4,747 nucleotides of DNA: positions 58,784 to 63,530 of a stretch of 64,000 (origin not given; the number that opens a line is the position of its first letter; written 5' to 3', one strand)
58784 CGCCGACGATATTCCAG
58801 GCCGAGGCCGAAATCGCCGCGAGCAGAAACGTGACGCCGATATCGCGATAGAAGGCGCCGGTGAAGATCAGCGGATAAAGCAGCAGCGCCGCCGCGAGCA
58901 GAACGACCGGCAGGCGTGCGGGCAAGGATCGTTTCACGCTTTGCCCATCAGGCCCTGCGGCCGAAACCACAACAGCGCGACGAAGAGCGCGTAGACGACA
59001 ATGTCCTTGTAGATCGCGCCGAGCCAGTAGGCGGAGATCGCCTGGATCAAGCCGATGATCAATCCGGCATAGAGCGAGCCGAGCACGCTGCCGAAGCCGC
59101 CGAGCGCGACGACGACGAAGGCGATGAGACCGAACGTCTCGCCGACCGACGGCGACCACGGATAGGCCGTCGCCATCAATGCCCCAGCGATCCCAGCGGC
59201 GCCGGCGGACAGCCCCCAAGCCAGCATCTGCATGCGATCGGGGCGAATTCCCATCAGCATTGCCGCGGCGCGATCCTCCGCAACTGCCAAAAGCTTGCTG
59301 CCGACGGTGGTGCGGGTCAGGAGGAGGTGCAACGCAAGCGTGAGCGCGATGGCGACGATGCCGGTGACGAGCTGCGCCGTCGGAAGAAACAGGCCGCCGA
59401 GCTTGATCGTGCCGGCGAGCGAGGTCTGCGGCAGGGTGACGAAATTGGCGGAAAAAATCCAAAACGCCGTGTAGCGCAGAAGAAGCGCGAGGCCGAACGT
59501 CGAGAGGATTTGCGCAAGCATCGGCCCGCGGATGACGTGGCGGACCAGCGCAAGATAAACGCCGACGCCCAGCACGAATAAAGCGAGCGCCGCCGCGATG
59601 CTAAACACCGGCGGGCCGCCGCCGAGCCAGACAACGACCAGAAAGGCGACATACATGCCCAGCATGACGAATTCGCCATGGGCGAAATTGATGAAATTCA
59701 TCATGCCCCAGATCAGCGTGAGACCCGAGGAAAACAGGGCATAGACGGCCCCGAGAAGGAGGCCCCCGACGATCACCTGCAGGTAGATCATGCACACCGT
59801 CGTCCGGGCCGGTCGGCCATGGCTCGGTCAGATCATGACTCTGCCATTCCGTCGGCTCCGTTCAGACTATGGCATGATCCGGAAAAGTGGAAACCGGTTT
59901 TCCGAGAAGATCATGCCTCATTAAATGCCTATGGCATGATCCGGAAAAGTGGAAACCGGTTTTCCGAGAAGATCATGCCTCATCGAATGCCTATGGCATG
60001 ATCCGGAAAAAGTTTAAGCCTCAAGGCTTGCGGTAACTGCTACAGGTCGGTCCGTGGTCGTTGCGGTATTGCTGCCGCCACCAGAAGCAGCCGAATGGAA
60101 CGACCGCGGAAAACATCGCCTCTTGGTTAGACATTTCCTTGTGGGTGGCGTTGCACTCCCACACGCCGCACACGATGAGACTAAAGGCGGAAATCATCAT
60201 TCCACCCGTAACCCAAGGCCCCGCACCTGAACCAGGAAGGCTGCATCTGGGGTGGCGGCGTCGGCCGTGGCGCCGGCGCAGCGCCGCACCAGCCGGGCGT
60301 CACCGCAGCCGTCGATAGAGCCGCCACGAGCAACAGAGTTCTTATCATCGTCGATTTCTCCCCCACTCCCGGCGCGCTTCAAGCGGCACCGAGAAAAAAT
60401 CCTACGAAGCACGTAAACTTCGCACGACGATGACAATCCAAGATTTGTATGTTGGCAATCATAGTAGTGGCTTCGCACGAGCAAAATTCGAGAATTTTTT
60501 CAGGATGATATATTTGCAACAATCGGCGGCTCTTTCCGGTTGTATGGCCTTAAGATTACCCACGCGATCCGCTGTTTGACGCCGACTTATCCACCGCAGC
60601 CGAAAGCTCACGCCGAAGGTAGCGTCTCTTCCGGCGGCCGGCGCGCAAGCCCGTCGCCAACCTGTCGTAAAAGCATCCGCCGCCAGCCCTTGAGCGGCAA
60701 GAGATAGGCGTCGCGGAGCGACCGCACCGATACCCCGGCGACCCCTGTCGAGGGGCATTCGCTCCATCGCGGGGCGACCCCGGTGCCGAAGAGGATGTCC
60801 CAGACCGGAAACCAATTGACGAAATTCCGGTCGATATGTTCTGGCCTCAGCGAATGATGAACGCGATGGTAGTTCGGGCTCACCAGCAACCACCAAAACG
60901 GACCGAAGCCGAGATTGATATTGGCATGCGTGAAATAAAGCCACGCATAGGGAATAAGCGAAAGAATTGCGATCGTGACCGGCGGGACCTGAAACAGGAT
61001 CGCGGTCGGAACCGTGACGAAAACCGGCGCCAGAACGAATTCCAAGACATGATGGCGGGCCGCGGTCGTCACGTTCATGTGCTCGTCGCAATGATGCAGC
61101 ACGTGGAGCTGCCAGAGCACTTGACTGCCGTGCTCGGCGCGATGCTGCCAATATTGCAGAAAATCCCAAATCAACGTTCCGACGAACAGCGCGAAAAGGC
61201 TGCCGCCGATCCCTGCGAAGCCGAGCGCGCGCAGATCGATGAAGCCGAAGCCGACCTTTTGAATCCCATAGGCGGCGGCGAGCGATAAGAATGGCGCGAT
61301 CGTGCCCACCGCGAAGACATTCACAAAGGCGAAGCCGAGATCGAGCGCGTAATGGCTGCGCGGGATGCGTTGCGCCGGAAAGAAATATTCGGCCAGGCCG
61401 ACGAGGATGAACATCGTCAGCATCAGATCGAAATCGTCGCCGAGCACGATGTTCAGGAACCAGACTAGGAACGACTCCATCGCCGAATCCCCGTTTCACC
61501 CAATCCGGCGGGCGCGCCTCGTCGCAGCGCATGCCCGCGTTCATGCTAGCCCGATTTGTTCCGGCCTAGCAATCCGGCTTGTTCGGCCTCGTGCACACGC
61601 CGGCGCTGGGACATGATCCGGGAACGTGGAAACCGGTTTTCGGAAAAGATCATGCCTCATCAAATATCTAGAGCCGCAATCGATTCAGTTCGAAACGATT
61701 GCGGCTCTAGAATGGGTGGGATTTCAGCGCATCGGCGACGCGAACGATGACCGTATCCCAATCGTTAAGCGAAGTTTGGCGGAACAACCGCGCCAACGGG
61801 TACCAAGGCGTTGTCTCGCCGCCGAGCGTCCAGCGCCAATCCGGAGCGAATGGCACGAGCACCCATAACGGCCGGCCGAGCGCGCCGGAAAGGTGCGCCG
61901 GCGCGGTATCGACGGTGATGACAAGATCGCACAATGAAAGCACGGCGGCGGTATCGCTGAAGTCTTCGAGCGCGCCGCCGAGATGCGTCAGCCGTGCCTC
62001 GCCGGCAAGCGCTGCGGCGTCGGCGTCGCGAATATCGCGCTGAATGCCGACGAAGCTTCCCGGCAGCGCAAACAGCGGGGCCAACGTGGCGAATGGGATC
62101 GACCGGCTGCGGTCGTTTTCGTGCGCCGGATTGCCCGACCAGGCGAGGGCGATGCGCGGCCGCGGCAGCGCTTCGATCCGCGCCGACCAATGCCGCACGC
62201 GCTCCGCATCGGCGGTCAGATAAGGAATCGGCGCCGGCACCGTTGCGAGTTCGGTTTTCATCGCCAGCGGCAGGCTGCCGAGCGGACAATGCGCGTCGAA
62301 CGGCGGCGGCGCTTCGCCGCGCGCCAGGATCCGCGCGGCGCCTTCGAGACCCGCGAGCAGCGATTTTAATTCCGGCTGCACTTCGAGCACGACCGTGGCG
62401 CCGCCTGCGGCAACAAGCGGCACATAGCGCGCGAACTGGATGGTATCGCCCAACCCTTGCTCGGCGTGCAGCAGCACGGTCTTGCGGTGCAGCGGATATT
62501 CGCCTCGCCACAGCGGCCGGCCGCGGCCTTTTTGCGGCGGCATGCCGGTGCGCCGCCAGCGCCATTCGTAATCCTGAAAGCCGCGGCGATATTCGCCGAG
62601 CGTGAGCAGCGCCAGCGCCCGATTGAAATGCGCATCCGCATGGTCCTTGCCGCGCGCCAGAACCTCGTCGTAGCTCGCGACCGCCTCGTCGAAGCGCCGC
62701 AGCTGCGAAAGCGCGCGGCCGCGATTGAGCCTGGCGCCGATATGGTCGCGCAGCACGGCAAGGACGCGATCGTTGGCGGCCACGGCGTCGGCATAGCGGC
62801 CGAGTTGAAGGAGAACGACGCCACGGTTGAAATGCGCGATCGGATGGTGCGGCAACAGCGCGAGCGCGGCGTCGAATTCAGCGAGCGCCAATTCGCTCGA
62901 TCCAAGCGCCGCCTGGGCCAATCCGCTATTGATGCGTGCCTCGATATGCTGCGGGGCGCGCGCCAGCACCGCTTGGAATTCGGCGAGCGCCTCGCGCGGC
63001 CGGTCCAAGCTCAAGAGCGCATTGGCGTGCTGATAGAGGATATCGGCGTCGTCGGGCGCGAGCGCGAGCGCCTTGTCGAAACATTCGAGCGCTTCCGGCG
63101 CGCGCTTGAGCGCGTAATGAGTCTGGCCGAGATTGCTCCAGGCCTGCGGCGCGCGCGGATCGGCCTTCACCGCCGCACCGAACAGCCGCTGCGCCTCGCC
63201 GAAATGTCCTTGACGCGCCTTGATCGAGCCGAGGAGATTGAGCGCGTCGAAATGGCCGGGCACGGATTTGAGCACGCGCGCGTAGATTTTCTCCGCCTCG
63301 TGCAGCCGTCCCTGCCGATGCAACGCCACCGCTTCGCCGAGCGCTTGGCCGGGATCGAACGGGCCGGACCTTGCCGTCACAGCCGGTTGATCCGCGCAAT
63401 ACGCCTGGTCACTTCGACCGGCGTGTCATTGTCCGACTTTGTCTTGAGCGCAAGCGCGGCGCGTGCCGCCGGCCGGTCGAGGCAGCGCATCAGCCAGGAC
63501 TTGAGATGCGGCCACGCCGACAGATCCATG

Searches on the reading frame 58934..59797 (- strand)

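Call 17: search_protein_families(library=pfam, proteins=[window:58934-59797:-], max_evalue=0.01)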
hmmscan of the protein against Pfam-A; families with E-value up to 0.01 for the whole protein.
window:58934-59797:- (287 aa): 1 family
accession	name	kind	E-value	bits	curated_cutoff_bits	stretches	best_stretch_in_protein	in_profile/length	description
PF02653.21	BPD_transp_2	-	7.1e-39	134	26.8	1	9-276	2-269/269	Branched-chain amino acid transport system / permease component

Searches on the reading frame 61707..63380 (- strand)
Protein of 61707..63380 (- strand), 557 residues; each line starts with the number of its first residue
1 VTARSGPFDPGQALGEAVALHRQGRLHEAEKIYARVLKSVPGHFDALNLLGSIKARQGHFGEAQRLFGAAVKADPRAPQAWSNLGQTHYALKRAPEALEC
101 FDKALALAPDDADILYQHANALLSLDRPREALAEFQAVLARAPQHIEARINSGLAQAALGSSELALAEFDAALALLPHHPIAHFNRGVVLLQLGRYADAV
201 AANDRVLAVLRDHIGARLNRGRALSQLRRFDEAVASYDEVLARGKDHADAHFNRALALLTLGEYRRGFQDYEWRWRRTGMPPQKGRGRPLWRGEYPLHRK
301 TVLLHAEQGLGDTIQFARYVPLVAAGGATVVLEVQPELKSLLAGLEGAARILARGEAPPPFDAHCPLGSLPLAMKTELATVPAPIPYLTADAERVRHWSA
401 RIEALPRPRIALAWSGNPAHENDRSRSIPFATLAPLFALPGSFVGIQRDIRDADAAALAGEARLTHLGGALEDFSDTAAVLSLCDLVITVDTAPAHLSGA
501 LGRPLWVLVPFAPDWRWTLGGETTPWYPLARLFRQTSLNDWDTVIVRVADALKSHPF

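Call 17: search_protein_families(library=pfam, proteins=[window:61707-63380:-], max_evalue=0.01)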
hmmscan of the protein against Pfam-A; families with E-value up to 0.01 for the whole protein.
window:61707-63380:- (557 aa): 24 families
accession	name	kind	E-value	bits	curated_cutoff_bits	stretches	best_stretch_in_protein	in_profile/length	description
PF13432.12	TPR_16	-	3.3e-37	127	32.7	5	50-112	3-65/65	Tetratricopeptide repeat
PF07719.23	TPR_2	-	3.2e-33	111.5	27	3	78-111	1-34/34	Tetratricopeptide repeat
PF00515.34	TPR_1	-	8.1e-33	111.3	27.8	3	79-111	2-34/34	Tetratricopeptide repeat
PF13431.12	TPR_17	-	2.2e-25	87.2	24.4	2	100-132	1-33/34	Tetratricopeptide repeat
PF13181.12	TPR_8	-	7.7e-25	85.3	25.7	1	79-111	2-34/34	Tetratricopeptide repeat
PF14559.12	TPR_19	-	4.1e-24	85.1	25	4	56-114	3-61/68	Tetratricopeptide repeat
PF13428.12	TPR_14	-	7.9e-23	79.1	23.5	4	78-120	1-43/44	Tetratricopeptide repeat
PF13424.12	TPR_12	-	8.6e-23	80.8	30.1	4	79-143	4-76/77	Tetratricopeptide repeat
PF13414.12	TPR_11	-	2.1e-22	78.9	26.8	4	89-123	5-39/42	TPR repeat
PF13371.12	TPR_9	-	5.8e-17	61.9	35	4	86-149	3-66/73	Tetratricopeptide repeat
PF23914.1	TPR_CcmH_CycH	-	8e-15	55.5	42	1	72-178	44-153/158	Cytochrome c-type biogenesis protein H TPR domain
PF12895.13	ANAPC3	-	3.9e-12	46.7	27.2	1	23-103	2-81/82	Anaphase-promoting complex, cyclosome, subunit 3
PF13176.12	TPR_7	-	6.1e-12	45.1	27.9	0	80-113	1-34/36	Tetratricopeptide repeat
PF13374.12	TPR_10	-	7.5e-12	45.3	27.5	1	82-107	6-31/42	Tetratricopeptide repeat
PF13174.12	TPR_6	-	1.4e-08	35.3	26.3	0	114-144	2-32/33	Tetratricopeptide repeat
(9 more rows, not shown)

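Call 48: find_encoding_contigs(protein=window:61707-63380:-, flank=10000, max_places=2)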
Protein window:61707-63380:- (557 aa): 1 contig read that carries it; 1 place shown.
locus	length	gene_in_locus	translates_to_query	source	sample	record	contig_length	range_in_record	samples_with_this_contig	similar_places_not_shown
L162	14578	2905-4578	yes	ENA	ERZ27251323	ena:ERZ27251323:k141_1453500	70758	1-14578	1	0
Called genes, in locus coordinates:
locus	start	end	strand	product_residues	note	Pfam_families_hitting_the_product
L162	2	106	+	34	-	?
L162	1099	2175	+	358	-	PF00180:Iso_dh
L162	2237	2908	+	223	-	PF02798:GST_N, PF13409:GST_N_2, PF13417:GST_N_3, PF00043:GST_C, PF13410:GST_C_2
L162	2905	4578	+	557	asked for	PF14559:TPR_19 (weak), PF13432:TPR_16, PF14559:TPR_19, PF23914:TPR_CcmH_CycH, PF00515:TPR_1, PF07719:TPR_2, PF13424:TPR_12, PF13432:TPR_16, +11 more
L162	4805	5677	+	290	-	PF04116:FA_hydroxylase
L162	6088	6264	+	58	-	-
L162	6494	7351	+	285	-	PF02653:BPD_transp_2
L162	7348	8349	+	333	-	PF02653:BPD_transp_2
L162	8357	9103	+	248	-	PF00005:ABC_tran, PF12399:BCA_ABC_TP_C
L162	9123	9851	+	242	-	PF00005:ABC_tran, PF13304:AAA_21 (faint)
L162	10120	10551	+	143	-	-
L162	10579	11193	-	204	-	-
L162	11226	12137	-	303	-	PF05235:CHAD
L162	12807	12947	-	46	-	-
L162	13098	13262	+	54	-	PF04964:Flp_Fap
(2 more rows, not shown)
